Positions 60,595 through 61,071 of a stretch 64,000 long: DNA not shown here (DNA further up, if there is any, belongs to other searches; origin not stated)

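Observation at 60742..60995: Unannotated 59-aa zinc-ribbon gene behind a promoter overlapped by two tandem LexA-type (GAAC-N4-GTTC) boxes: candidate novel SOS effector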

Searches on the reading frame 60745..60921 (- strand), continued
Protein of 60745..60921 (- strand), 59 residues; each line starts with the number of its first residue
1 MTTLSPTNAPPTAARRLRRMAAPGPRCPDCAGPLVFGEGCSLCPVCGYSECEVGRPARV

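Call 56: search_protein_families(library=pfam, proteins=[P0144, P0173, P0183, P0194, P0207, P0213, P0221, P0234, P0239, P0240], max_evalue=0.001)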
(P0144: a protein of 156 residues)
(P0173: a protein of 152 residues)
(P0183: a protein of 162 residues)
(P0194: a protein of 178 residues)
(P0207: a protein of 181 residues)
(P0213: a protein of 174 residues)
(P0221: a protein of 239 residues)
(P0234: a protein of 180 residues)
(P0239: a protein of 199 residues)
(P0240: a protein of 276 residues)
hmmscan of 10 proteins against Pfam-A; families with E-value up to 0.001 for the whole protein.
P0144 (156 aa): 0 families

P0173 (152 aa): 1 family
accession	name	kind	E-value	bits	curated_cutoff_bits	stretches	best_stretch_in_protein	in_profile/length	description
PF02150.21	Zn_ribbon_RPB9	-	0.00081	19.7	25.2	0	127-149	4-30/36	RNA polymerases M/15 Kd subunit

P0183 (162 aa): 1 family
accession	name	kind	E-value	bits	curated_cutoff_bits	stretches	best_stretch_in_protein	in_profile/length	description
PF12637.14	TSCPD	-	4.6e-19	69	22.8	1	11-105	8-87/88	TSCPD domain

P0194 (178 aa): 1 family
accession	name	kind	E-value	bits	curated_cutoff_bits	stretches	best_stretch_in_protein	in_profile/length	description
PF12637.14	TSCPD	-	5.3e-21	75.2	22.8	1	27-116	10-87/88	TSCPD domain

P0207 (181 aa): 0 families

P0213 (174 aa): 1 family
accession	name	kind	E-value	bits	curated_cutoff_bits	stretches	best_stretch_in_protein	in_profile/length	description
PF12637.14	TSCPD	-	4.7e-19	68.9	22.8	1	1-83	18-87/88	TSCPD domain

P0221 (239 aa): 1 family
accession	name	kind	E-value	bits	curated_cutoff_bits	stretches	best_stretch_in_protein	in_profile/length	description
PF12637.14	TSCPD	-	2.3e-20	73.1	22.8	1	67-160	7-88/88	TSCPD domain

P0234 (180 aa): 1 family
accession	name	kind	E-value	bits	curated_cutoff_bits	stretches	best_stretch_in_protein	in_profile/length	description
PF12637.14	TSCPD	-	4.3e-06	27.4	22.8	1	102-146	41-87/88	TSCPD domain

P0239 (199 aa): 0 families

P0240 (276 aa): 1 family
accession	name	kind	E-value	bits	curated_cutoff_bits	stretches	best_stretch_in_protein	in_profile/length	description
PF12637.14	TSCPD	-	1.1e-20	74.1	22.8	1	102-190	11-87/88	TSCPD domain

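Call 74: search_solved_structures(query=A1, max_evalue=1, show_alignments=2)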
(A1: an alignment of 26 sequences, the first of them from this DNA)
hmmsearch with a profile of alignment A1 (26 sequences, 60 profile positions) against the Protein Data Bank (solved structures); distinct sequences matched with E-value up to 1: 7.
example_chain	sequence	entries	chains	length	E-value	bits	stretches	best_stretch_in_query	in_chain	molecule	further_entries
1mea_A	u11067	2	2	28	0.056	16.5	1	30-48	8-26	METHIONYL-tRNA SYNTHETASE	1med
1spw_A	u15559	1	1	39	0.26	14.3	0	48-55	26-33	Rubredoxin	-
2ecm_A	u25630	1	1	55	0.38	13.8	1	20-38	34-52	RING finger and CHY zinc finger domain-containing protein 1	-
1r1f_A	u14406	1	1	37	0.67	13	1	42-55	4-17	Palicourein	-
5d1k_B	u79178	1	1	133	0.82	12.8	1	10-41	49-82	E3 ubiquitin-protein ligase RNF25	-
5d1l_B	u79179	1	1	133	0.82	12.8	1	10-41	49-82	E3 ubiquitin-protein ligase RNF25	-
1e8j_A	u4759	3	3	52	0.85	12.7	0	48-55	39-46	RUBREDOXIN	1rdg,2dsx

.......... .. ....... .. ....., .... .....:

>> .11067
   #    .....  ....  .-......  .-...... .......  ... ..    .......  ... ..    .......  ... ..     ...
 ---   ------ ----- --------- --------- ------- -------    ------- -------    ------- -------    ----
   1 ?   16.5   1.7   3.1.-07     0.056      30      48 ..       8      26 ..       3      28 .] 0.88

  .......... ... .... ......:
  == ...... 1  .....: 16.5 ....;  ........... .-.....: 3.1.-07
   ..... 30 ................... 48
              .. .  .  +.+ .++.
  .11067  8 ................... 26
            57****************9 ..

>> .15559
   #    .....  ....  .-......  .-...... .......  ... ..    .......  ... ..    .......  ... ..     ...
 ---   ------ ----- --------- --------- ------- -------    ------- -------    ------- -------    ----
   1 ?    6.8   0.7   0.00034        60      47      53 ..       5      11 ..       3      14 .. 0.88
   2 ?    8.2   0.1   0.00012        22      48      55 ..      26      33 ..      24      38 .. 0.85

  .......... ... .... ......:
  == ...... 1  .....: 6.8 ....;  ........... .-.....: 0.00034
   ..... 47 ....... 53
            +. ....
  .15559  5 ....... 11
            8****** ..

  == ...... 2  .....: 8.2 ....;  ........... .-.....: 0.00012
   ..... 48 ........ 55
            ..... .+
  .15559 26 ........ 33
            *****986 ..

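Call 79: search_protein_families(library=pfam, proteins=[L056:10211-11515:+, L056:12247-12861:+, L023:10250-11428:+, L055:10202-11146:-, L014:10176-10691:-], max_evalue=0.001)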
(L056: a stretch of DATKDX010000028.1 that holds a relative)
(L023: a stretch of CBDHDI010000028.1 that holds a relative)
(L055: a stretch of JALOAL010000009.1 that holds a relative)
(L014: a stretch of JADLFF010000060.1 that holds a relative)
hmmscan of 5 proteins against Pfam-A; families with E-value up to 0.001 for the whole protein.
L056:10211-11515:+ (434 aa): 2 families
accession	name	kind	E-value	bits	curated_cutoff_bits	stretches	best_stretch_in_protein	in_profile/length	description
PF04055.27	Radical_SAM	-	1.7e-22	80.8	29.5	1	146-319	1-165/166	Radical SAM superfamily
PF00919.26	UPF0004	-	5e-20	71.8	27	1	12-101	2-91/98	Uncharacterized protein family UPF0004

L056:12247-12861:+ (204 aa): 1 family
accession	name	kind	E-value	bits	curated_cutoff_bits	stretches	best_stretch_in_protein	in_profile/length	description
PF04079.22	SMC_ScpB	-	1e-43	149.1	27.4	1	13-169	2-160/160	Segregation and condensation complex subunit ScpB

L023:10250-11428:+ (392 aa): 1 family
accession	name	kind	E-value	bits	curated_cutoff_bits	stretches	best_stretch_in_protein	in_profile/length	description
PF00296.26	Bac_luciferase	-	4.5e-42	145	27.9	1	25-360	20-314/314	Luciferase-like monooxygenase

L055:10202-11146:- (314 aa): 9 families
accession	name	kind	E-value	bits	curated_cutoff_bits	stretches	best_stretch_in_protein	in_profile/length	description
PF01370.27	Epimerase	-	7.7e-60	202.7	20.9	1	3-237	1-240/240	NAD dependent epimerase/dehydratase family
PF16363.11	GDP_Man_Dehyd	-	1.1e-51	176.7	27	1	4-299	1-331/332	GDP-mannose 4,6 dehydratase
PF01073.25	3Beta_HSD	-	7e-23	81.5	22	1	4-228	1-231/280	3-beta hydroxysteroid dehydrogenase/isomerase family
PF04321.23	RmlD_sub_bind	-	9.9e-20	71.2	27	1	1-203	1-176/287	RmlD substrate binding domain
PF02719.21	Polysacc_synt_2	-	1.4e-18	67.6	20.2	1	50-259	60-251/293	Polysaccharide biosynthesis protein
PF13460.12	NAD_binding_10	-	1.2e-12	48.5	27.2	1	7-171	1-144/184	NAD(P)H-binding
PF07993.18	NAD_binding_4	-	2.1e-11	43.9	20.1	1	65-188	86-217/258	Male sterility protein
PF05368.20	NmrA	-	2.5e-06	27.8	27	1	2-118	4-107/298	NmrA-like family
PF00106.31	adh_short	-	0.00015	21.7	26.6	0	3-174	3-183/195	short chain dehydrogenase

L014:10176-10691:- (171 aa): 1 family
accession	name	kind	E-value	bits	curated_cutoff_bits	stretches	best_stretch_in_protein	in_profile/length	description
PF21805.3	Imm5_like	-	2.2e-35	121.8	25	1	19-148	2-128/129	Imm-5 like putative immunity protein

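Call 86: predict_structure(alignment_id=A2)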
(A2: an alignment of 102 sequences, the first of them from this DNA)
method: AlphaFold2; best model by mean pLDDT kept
length: 59 residues; sequences in the alignment: 102
mean_pLDDT: 72.5   pTM: 0.40
mean pLDDT of the five models: 72.5, 71.5, 70.4, 69.5, 67.7
residues with pLDDT >= 90: 6; 70-90: 23; 50-70: 28; < 50: 2
segments of 3 or more residues with pLDDT < 50: none
pLDDT, mean of each block of 10 residues (from residue 1): 60 61 77 86 90 60
secondary structure, 60 per line:
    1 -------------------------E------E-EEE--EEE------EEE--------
elements in order: E35-37 E40-42 E49-51

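Call 88: fold_search(model_id=the predicted structure, library=pdb)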
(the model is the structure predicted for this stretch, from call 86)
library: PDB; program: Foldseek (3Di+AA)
matches with E <= 10: 176; with E <= 0.001: 0
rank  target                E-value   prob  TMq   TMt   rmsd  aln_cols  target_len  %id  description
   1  7oqy_Y                1.2e-01  0.99  0.45  0.30   3.0        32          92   31  Cryo-EM structure of the cellular negative regulator TFS4 bound to the archaeal RNA polymerase (released 2021-08-25)
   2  2ba1_A                4.4e-01  0.97  0.42  0.14   0.9        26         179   31  Archaeal exosome core (released 2005-11-22)
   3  2k4x_MODEL_1_A        9.4e-01  0.41  0.41  0.43   6.2        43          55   19  Solution structure of 30S ribosomal protein S27A from Thermoplasma acidophilum (released 2008-08-19)
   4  8ity_I                1.1e+00  0.84  0.45  0.47   1.8        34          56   26  human RNA polymerase III pre-initiation complex closed DNA 1 (released 2023-06-07)
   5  8yoz_A                1.2e+00  0.30  0.34  0.27   2.9        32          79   31  Crystal structure of the small zinc-finger protein ZifS (TTHA0897) from Thermus thermophilus HB8. (released 2025-03-19)
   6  9e6q_Ai               1.3e+00  0.44  0.36  0.23   2.0        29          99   34  Cryo-EM structure of the Pyrobaculum calidifontis 50S ribosomal subunit in complex with Dri (released 2024-11-20)
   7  8yoz_B                1.3e+00  0.33  0.35  0.28   2.8        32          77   28  Crystal structure of the small zinc-finger protein ZifS (TTHA0897) from Thermus thermophilus HB8. (released 2025-03-19)
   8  7ob9_I                1.6e+00  0.33  0.33  0.35   2.5        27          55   30  Cryo-EM structure of human RNA Polymerase I in elongation state (released 2021-12-08)
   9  2riq                  1.6e+00  0.23  0.28  0.13   1.1        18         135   39  Crystal Structure of the Third Zinc-binding domain of human PARP-1 (released 2008-01-08)
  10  6dcr_B                1.9e+00  0.80  0.43  0.04   0.9        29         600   17  E. coli PriA helicase winged helix domain deletion protein (released 2018-09-05)
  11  7a6h_I                1.9e+00  0.66  0.45  0.26   1.8        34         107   26  Cryo-EM structure of human apo RNA Polymerase III (released 2021-02-03)
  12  2akl_MODEL_1_A        1.9e+00  0.51  0.43  0.23   2.8        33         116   24  Solution structure for phn-A like protein PA0128 from Pseudomonas aeruginosa (released 2006-07-18)
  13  2jrp_MODEL_1_A        1.9e+00  0.33  0.35  0.27   1.4        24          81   25  Solution NMR Structure of YfgJ from Salmonella typhimurium Modeled with Two Zn+2 Bound, Northeast Structural G (released 2007-07-10)
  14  6dcr_A                2.0e+00  0.80  0.42  0.04   0.9        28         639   18  E. coli PriA helicase winged helix domain deletion protein (released 2018-09-05)
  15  1jj2_Y                2.2e+00  0.33  0.36  0.30   1.8        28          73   36  Fully Refined Crystal Structure of the Haloarcula marismortui Large Ribosomal Subunit at 2.4 Angstrom Resolution (released 2001-08-01)
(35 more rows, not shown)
